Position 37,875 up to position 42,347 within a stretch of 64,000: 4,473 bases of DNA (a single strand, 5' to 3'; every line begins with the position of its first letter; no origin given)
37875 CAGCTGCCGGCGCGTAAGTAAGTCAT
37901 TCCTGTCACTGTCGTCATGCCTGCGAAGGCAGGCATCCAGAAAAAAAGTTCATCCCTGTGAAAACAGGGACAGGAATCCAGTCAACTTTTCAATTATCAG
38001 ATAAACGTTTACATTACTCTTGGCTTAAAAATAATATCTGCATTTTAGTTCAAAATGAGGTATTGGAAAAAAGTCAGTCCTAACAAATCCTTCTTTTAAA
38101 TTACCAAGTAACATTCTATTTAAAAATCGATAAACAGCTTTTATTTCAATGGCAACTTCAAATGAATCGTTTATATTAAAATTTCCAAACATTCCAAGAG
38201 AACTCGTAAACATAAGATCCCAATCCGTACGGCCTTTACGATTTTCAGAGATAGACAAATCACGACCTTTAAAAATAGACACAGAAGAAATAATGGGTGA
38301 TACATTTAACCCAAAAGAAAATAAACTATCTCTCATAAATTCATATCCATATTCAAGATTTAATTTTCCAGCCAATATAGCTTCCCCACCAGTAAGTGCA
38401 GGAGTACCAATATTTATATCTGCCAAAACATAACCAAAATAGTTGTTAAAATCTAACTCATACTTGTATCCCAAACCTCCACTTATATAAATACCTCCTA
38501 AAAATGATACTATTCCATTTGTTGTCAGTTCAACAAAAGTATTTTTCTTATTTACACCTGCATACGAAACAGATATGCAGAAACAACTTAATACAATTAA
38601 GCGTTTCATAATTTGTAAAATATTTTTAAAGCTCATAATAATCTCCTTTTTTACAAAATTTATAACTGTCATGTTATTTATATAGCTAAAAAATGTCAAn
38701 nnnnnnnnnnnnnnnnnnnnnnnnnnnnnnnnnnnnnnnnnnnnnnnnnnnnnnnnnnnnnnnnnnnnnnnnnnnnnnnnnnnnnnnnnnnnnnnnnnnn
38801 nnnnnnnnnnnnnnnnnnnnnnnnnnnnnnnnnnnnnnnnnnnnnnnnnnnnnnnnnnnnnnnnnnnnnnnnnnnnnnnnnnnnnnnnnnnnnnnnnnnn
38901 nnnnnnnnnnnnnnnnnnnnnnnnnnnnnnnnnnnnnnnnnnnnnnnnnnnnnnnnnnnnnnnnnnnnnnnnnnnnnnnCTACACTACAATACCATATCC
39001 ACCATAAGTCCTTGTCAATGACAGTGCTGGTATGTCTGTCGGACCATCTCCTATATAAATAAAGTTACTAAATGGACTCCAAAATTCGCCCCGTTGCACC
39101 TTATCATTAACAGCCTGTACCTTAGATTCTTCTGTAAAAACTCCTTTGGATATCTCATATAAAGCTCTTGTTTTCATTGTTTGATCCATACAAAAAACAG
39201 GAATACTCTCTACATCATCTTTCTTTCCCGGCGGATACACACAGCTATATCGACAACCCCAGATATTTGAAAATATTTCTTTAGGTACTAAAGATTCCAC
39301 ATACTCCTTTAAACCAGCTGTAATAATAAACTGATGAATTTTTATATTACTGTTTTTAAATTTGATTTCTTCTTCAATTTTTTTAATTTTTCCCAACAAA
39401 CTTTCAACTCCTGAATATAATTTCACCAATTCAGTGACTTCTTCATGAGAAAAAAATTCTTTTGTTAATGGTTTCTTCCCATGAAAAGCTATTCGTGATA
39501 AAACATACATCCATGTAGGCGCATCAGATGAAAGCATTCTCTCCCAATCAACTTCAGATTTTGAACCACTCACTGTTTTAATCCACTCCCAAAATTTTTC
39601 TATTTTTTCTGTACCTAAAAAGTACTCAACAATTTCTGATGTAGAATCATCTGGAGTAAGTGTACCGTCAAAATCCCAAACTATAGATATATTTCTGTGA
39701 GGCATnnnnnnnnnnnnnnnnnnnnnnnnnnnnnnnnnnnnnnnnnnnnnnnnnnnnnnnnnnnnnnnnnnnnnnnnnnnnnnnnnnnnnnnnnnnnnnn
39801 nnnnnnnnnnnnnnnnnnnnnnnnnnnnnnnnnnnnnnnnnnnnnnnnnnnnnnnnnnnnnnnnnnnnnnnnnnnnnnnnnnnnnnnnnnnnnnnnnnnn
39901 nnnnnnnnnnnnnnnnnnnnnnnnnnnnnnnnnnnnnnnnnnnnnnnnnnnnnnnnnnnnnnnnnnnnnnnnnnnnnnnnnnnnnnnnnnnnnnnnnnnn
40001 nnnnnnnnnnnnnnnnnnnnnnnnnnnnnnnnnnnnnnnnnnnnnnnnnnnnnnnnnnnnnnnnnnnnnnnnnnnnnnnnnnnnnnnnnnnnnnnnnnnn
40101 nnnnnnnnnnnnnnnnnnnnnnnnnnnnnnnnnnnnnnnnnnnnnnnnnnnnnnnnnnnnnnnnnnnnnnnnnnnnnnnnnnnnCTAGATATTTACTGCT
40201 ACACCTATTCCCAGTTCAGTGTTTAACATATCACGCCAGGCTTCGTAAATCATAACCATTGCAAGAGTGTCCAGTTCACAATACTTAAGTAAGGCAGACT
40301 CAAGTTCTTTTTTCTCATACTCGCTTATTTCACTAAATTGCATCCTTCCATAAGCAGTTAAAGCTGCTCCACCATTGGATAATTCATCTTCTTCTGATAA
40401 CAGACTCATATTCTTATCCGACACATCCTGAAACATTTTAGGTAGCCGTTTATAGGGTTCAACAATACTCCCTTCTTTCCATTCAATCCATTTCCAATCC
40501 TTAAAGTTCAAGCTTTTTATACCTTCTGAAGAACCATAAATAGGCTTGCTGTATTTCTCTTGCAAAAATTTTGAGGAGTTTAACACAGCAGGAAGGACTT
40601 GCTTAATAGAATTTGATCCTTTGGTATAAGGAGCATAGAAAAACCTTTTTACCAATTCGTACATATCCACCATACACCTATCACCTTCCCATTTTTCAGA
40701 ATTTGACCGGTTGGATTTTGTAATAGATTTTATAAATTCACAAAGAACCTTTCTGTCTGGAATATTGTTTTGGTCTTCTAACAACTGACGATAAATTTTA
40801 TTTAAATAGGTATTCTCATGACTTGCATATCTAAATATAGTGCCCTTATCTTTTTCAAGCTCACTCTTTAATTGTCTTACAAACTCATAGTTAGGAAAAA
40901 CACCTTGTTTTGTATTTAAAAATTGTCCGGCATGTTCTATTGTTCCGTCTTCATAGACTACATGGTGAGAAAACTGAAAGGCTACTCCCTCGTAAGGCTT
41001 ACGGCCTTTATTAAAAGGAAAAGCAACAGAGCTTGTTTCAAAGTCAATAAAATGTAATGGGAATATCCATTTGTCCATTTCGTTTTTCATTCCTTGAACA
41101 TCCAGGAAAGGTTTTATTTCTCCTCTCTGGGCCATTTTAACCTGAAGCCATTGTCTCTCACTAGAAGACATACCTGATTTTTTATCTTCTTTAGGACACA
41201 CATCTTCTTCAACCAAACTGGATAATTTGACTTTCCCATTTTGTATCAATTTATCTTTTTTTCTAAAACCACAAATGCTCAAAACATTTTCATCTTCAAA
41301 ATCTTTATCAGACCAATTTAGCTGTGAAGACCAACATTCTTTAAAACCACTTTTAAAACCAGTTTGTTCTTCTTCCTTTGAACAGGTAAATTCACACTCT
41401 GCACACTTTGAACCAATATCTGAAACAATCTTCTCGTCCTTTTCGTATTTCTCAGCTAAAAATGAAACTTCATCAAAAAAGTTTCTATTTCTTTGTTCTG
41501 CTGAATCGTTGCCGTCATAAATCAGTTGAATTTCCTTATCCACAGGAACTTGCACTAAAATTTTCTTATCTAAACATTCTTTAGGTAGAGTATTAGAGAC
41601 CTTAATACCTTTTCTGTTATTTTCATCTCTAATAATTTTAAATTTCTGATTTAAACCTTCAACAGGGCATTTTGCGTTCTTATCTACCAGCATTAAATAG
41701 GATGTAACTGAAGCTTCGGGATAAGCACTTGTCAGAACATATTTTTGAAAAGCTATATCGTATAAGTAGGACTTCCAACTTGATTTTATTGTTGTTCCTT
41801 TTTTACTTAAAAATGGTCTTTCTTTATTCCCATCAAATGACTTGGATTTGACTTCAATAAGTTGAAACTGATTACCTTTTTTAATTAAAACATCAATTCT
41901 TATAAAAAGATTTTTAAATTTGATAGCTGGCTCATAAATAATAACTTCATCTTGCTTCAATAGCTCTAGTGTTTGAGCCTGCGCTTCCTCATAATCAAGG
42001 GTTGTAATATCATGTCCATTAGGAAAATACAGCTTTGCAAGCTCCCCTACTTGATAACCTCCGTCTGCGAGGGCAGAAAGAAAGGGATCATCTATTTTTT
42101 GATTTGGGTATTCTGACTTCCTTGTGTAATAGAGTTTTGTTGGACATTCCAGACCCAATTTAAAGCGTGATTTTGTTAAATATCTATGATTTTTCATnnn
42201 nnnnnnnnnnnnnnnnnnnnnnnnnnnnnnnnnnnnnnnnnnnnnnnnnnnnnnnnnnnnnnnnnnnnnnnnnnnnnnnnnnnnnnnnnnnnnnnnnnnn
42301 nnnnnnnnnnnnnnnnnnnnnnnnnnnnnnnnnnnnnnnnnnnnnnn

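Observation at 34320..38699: Four cassette-like paralogues of a small OM beta-barrel with conserved scaffold and four hypervariable segments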

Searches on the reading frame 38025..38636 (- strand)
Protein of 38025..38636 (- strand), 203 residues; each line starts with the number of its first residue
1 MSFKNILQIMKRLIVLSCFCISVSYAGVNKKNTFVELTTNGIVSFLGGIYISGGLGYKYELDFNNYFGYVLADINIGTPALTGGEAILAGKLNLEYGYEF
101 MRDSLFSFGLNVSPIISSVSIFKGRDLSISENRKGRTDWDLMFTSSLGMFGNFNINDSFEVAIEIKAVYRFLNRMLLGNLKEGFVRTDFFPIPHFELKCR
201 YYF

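Call 5: search_protein_families(library=pfam, proteins=[window:38025-38636:-], max_evalue=1)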
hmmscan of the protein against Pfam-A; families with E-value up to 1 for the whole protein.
window:38025-38636:- (203 aa): 0 families

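Call 6: search_protein_families(library=ncbifam, proteins=[window:38025-38636:-], max_evalue=1)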
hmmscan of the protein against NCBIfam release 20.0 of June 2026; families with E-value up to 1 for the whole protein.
window:38025-38636:- (203 aa): 0 families

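Call 63: search_protein_families(library=phrogs, proteins=[window:38025-38636:-], max_evalue=0.1)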
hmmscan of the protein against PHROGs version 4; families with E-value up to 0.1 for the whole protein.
window:38025-38636:- (203 aa): 0 families

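Call 70: predict_structure(alignment_id=A6)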
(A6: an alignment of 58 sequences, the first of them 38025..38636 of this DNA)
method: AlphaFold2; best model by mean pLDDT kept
length: 203 residues; sequences in the alignment: 58
mean_pLDDT: 84.0   pTM: 0.74
mean pLDDT of the five models: 84.0, 83.8, 82.7, 82.6, 82.1
residues with pLDDT >= 90: 92; 70-90: 80; 50-70: 26; < 50: 5
segments of 3 or more residues with pLDDT < 50: 23-27
pLDDT, mean of each block of 10 residues (from residue 1): 82 75 51 80 78 92 91 91 77 96 95 93 67 77 95 93 95 81 79 92 84
secondary structure, 60 per line:
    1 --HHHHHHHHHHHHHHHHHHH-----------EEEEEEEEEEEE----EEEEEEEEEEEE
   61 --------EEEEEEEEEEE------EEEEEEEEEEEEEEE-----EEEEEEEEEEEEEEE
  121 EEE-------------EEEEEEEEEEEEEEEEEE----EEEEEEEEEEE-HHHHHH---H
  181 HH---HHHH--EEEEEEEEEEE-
elements in order: H3-21 E33-44 E49-60 E69-79 E86-100 E106-123 E137-154 E159-169 H171-176 H186-189 E192-202

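Call 73: fold_search(model_id=the predicted structure, library=pdb)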
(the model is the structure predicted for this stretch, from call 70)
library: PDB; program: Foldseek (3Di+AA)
matches with E <= 10: 802; with E <= 0.001: 13
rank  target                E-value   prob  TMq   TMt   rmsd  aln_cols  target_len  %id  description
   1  1qjp                  7.2e-05  1.00  0.54  0.77   3.4       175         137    8  HIGH RESOLUTION STRUCTURE OF THE OUTER MEMBRANE PROTEIN A (OMPA) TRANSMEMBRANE DOMAIN (released 2000-06-30)
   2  1p4t                  7.6e-05  1.00  0.50  0.62   5.0       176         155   10  Crystal structure of Neisserial surface protein A (NspA) (released 2003-07-22)
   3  4rlc                  1.6e-04  1.00  0.53  0.76   3.4       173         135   12  Crystal structure of the N-terminal beta-barrel domain of Pseudomonas aeruginosa OprF (released 2015-04-22)
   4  3qra                  1.6e-04  1.00  0.44  0.55   5.7       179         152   11  The crystal structure of Ail, the attachment invasion locus protein of Yersinia pestis (released 2011-11-23)
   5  3qrc_A                1.8e-04  1.00  0.45  0.55   5.4       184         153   11  The crystal structure of Ail, the attachment invasion locus protein of Yersinia pestis, in complex with the heparin an (released 2011-11-23)
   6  1g90_MODEL_1_A        2.8e-04  1.00  0.45  0.51   7.6       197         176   12  NMR Solution Structure of Outer Membrane Protein A Transmembrane Domain: 10 conformers (released 2001-04-21)
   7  3qrc_B                2.9e-04  1.00  0.45  0.55   5.4       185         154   11  The crystal structure of Ail, the attachment invasion locus protein of Yersinia pestis, in complex with the heparin an (released 2011-11-23)
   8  2n2l_MODEL_1_A        3.1e-04  1.00  0.47  0.57   5.6       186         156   11  NMR structure of yersinia pestis ail (attachment invasion locus) in decylphosphocholine micelles calculated wi (released 2015-07-22)
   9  9fzc_A                4.0e-04  1.00  0.51  0.59   6.3       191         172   10  Structure of OmpA-short in complex with nanobody Nb01 (released 2024-07-17)
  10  9nh2_A                5.3e-04  1.00  0.44  0.41   9.4       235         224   10  In situ cryo-EM structure of porin III of the Legionella Dot/Icm T4SS machine (released 2025-09-17)
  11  1bxw                  6.2e-04  1.00  0.57  0.66   5.1       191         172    9  OUTER MEMBRANE PROTEIN A (OMPA) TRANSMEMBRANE DOMAIN (released 1998-10-14)
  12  1qj9                  6.2e-04  1.00  0.39  0.49   6.7       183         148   10  CRYSTAL STRUCTURE OF THE OUTER MEMBRANE PROTEIN OMPX FROM ESCHERICHIA COLI (released 1999-10-06)
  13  2ge4_MODEL_1_A        8.1e-04  1.00  0.43  0.48   7.3       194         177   12  High-resolution solution structure of outer membrane protein A transmembrane domain (released 2006-04-11)
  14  6x9z                  1.3e-03  1.00  0.40  0.61   6.0       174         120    8  De novo design of transmembrane beta-barrels (released 2021-02-17)
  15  9a2m_MODEL_1_A        2.1e-03  1.00  0.46  0.29   9.6       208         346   11  Model of E. coli OmpA by in-cell photo-crosslinking MS and deep learning (released 2023-02-24)
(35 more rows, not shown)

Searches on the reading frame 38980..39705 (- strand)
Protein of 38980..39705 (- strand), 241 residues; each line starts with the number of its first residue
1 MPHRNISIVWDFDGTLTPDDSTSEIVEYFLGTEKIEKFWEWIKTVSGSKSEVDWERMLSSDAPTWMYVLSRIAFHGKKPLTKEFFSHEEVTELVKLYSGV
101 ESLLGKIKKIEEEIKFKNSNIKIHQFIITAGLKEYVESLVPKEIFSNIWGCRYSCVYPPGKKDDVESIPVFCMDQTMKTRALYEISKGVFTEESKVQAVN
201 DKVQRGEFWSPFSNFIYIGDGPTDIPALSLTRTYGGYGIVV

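Call 48: search_protein_families(library=pfam, proteins=[window:38980-39705:-], max_evalue=0.001)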
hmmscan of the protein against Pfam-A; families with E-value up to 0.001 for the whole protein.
window:38980-39705:- (241 aa): 2 families
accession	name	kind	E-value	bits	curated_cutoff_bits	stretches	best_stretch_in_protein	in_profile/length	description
PF12710.13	HAD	-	2.4e-11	44.9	27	1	8-140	1-119/189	haloacid dehalogenase-like hydrolase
PF00702.32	Hydrolase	-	2.3e-06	28.6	26.4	0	8-110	4-115/191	haloacid dehalogenase-like hydrolase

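Call 62: search_protein_families(library=padloc, proteins=[window:38980-39705:-], max_evalue=0.001)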
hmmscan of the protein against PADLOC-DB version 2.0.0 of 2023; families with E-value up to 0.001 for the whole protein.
window:38980-39705:- (241 aa): 3 families
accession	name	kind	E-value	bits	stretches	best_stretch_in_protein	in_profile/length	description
PDLC05002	PDC-S34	-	1.3e-36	124.4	1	3-241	4-220/284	-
PDLC05001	PDC-S34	-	2.2e-31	107.2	1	6-241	16-227/384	-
PDLC05000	PDC-S34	-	5.8e-28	96.2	1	6-241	4-217/416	-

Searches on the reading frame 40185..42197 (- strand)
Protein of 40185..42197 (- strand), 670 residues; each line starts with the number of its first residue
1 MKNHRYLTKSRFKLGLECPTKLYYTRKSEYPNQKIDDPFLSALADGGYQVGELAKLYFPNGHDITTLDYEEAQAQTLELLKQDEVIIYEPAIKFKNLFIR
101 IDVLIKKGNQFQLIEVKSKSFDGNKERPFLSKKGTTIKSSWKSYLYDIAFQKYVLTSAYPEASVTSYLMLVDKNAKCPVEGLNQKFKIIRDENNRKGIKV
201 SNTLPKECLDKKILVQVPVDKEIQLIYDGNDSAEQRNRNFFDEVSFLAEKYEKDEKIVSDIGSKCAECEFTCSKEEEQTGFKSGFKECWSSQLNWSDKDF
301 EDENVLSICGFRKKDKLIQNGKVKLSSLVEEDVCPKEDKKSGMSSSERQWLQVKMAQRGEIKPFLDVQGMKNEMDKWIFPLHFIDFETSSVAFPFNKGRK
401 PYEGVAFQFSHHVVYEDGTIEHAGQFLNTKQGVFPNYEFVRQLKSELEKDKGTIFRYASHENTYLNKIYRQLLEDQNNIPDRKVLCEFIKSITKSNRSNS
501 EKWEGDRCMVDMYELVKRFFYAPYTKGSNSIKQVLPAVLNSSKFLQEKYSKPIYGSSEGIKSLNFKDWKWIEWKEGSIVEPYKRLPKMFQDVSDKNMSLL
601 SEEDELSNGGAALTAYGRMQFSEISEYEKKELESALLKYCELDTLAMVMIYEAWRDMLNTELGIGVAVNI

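Call 48: search_protein_families(library=pfam, proteins=[window:40185-42197:-], max_evalue=0.001)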
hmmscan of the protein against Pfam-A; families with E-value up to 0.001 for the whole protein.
window:40185-42197:- (670 aa): 1 family
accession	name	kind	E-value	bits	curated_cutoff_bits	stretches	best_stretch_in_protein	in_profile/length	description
PF11074.14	DUF2779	-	1.1e-20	74.6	23.3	1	382-530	1-126/126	Domain of unknown function(DUF2779)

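Call 62: search_protein_families(library=padloc, proteins=[window:40185-42197:-], max_evalue=0.001)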
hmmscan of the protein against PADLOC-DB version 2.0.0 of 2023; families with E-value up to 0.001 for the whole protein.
window:40185-42197:- (670 aa): 1 family
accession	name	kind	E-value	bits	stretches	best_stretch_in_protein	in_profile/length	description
PDLC01887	CARF4--CARF_PDDEXK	-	0.00073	17.1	0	68-120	162-210/285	-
